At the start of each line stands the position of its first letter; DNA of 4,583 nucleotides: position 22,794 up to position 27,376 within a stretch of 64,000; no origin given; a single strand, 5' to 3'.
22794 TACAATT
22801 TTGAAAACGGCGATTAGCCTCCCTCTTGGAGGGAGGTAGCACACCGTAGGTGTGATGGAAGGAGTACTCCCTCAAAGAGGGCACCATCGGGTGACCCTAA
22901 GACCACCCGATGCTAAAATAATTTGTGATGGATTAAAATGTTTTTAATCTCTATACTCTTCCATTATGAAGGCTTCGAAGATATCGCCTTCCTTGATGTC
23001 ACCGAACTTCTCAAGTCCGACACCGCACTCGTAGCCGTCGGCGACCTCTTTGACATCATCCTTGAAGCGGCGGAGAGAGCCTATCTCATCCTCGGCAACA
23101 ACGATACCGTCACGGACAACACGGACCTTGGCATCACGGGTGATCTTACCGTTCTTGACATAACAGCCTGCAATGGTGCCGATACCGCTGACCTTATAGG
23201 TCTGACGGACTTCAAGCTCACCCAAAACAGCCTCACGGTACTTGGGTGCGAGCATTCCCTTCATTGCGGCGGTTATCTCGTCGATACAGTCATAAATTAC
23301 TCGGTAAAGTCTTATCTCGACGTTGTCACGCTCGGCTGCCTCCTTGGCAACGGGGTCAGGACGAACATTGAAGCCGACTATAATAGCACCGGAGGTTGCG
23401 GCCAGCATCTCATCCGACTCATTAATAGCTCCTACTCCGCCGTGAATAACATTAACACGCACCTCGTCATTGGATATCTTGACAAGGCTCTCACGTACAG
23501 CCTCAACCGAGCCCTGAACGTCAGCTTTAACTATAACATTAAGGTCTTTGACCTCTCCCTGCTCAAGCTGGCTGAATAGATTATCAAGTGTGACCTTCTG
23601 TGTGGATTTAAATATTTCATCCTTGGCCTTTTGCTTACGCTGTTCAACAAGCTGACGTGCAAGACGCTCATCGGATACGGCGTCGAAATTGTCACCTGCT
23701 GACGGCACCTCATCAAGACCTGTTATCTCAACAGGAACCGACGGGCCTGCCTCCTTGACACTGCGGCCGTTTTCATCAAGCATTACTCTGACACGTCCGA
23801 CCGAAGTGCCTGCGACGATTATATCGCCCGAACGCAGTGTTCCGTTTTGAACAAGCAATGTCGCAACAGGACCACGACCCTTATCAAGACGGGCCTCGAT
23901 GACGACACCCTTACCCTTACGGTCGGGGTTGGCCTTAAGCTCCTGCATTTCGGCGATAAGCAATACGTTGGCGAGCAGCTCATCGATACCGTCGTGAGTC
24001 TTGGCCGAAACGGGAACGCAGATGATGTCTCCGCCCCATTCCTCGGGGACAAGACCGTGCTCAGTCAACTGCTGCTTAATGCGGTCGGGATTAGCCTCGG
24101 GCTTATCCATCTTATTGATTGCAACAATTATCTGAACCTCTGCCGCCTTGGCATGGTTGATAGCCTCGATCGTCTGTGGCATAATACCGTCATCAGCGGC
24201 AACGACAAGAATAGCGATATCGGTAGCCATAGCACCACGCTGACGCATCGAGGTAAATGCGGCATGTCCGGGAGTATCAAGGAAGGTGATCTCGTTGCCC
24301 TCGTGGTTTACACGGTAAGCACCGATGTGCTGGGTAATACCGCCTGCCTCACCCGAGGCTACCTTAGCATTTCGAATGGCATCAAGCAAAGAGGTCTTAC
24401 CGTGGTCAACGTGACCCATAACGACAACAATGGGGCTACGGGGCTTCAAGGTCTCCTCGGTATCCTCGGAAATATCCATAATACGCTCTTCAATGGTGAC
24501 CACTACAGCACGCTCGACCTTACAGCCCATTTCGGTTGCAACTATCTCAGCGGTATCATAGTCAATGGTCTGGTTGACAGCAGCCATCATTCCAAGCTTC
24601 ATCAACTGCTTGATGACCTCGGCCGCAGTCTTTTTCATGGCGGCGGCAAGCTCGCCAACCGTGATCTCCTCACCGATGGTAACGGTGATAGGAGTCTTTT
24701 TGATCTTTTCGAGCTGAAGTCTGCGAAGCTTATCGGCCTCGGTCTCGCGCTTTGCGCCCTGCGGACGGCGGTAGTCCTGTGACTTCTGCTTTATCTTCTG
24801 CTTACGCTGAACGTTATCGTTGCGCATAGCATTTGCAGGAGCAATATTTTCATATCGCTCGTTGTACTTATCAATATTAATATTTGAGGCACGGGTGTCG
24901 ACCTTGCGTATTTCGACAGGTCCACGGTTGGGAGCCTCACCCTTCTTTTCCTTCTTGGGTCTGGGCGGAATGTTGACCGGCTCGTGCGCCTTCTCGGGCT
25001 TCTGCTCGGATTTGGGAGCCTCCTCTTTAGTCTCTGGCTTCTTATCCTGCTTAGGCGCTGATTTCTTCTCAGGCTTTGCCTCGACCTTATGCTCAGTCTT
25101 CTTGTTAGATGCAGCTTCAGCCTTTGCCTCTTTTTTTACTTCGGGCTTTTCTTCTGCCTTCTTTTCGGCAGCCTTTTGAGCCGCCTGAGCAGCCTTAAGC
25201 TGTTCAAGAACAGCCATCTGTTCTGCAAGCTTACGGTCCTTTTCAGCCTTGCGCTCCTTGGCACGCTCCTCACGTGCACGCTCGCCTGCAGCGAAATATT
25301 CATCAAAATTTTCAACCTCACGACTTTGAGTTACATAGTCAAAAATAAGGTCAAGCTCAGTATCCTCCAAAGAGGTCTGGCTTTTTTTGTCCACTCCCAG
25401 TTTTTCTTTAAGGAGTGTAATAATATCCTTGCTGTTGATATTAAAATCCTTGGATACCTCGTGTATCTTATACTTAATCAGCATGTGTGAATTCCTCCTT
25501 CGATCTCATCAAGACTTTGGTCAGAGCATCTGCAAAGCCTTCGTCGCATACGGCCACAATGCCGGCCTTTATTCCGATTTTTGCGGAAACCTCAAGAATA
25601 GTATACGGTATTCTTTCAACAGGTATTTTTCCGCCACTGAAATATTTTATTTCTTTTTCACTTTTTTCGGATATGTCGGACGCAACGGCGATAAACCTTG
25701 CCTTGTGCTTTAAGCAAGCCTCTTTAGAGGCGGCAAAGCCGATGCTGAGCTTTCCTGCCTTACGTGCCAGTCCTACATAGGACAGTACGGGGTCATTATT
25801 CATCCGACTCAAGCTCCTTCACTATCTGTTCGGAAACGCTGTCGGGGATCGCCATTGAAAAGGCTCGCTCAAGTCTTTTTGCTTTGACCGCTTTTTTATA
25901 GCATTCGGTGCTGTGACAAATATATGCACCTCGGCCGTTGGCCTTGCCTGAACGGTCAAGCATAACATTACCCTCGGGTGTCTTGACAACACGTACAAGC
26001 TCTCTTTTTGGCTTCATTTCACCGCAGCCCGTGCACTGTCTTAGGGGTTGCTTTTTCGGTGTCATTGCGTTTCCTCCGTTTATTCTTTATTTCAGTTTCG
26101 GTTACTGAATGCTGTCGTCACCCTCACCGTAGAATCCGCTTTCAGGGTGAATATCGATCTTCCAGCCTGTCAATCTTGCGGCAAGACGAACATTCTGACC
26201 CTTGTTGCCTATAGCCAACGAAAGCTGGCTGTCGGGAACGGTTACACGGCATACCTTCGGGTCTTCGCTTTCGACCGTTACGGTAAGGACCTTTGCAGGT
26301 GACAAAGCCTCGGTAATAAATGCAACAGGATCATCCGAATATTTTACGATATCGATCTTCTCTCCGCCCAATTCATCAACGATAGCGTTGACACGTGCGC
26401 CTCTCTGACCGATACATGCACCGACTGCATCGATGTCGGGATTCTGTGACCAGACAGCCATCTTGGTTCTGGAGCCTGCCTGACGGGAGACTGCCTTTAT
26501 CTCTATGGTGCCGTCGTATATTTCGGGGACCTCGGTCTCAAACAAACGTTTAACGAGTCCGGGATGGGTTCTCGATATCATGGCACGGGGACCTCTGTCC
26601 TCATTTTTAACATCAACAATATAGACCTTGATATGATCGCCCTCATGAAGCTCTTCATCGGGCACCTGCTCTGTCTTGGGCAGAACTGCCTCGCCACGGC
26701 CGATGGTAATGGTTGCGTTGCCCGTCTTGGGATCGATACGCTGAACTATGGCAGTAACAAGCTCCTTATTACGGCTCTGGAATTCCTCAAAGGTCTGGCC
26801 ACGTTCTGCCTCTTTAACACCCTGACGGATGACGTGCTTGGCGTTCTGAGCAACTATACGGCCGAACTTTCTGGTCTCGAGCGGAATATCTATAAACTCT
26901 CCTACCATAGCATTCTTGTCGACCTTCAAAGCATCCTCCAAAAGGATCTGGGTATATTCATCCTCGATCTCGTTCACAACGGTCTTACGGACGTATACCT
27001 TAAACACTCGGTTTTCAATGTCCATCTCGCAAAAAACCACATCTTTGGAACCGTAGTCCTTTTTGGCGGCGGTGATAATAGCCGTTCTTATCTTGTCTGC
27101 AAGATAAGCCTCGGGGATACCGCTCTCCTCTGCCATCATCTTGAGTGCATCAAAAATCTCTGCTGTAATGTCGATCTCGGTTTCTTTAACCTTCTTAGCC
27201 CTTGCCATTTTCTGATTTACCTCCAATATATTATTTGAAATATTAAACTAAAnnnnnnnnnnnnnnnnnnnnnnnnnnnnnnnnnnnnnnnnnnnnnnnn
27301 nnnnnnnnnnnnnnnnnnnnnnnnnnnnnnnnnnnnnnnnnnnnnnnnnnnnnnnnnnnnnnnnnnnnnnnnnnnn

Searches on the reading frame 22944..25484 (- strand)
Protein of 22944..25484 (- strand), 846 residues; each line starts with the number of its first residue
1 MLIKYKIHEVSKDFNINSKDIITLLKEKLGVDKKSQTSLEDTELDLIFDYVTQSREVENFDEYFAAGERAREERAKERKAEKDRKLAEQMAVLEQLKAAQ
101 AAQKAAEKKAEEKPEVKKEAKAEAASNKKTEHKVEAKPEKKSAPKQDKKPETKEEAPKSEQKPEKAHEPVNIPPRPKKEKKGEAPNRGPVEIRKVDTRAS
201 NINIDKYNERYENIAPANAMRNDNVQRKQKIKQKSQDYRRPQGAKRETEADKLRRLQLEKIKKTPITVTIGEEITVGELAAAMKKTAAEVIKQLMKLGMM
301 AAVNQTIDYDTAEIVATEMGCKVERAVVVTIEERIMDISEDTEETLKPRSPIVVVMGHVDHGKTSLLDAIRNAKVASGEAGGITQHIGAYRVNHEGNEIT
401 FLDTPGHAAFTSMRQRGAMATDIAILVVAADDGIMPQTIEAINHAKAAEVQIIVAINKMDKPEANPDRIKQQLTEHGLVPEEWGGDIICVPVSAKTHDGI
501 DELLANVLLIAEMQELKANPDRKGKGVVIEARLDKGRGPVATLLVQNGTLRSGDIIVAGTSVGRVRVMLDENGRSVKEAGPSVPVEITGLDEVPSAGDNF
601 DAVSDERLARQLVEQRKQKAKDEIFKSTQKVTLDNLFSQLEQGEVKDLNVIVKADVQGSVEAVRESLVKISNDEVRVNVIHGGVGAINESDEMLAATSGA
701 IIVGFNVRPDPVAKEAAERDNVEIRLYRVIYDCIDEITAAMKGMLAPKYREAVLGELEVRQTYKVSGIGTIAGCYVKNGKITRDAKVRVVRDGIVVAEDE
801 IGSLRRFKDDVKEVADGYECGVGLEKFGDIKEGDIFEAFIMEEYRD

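Call 68: search_protein_families(library=pfam, proteins=[window:22944-25484:-], max_evalue=0.001)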
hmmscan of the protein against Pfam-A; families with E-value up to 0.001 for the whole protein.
window:22944-25484:- (846 aa): 11 families
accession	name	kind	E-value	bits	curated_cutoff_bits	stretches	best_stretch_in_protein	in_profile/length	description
PF11987.13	IF-2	-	3.5e-44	149.9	27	1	626-737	5-116/117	Translation-initiation factor 2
PF00009.33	GTP_EFTU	-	2.7e-38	131.9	26.5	1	351-508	4-183/188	Elongation factor Tu GTP binding domain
PF22042.2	EF-G_D2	-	2.5e-33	114.5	27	1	525-601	3-82/84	Elongation factor G domain 2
PF04760.21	IF2_N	-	1.5e-22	79.6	25.3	2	272-321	2-52/53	Translation initiation factor IF-2, N-terminal region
PF01926.29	MMR_HSR1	-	1.4e-12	48.1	21.9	1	353-458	2-113/113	50S ribosome-binding GTPase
PF02421.24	FeoB_N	-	2.9e-08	33.8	27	1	353-506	3-155/156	Ferrous iron transport protein B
PF03144.31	GTP_EFTU_D2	-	1e-07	32.7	30.3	1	769-836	1-72/73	Elongation factor Tu domain 2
PF00025.27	Arf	-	3.9e-05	23.6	22.3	1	353-505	17-168/174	ADP-ribosylation factor family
PF00071.28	Ras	-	6.7e-05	23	21.6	1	353-507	2-156/162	Ras family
PF08477.19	Roc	-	0.00076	20.1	27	0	353-460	2-119/119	Ras of Complex, Roc, domain of DAPkinase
PF03193.22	RsgA_GTPase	-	0.00095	19.5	30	0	420-505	22-102/174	RsgA GTPase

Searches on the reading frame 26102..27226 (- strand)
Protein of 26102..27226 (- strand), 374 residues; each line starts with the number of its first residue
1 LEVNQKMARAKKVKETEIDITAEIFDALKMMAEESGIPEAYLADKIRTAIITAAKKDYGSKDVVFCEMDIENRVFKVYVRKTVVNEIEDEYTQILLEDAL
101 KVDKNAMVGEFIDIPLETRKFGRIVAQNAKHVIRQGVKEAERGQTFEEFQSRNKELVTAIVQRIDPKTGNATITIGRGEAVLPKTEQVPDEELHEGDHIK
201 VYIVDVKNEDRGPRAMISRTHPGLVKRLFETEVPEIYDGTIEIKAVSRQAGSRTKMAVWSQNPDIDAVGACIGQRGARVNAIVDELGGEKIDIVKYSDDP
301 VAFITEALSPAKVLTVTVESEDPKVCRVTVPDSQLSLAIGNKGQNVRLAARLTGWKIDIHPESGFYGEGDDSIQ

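Call 68: search_protein_families(library=pfam, proteins=[window:26102-27226:-], max_evalue=0.001)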
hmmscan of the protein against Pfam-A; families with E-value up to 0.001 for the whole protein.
window:26102-27226:- (374 aa): 5 families
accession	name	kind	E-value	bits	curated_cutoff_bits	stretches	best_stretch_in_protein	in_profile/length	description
PF08529.16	NusA_N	-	2.1e-32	112.3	23.8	1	23-142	1-118/119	NusA N-terminal domain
PF13184.12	KH_5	-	2.6e-29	101.6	27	1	250-317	1-68/69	NusA-like KH domain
PF00013.35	KH_1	-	1.6e-07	31.4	21.5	0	326-364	2-41/66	KH domain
PF07650.23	KH_2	-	1.7e-05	25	22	0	303-348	5-49/78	KH domain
PF00575.29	S1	-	0.00011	22.9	22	1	155-213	6-69/74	S1 RNA binding domain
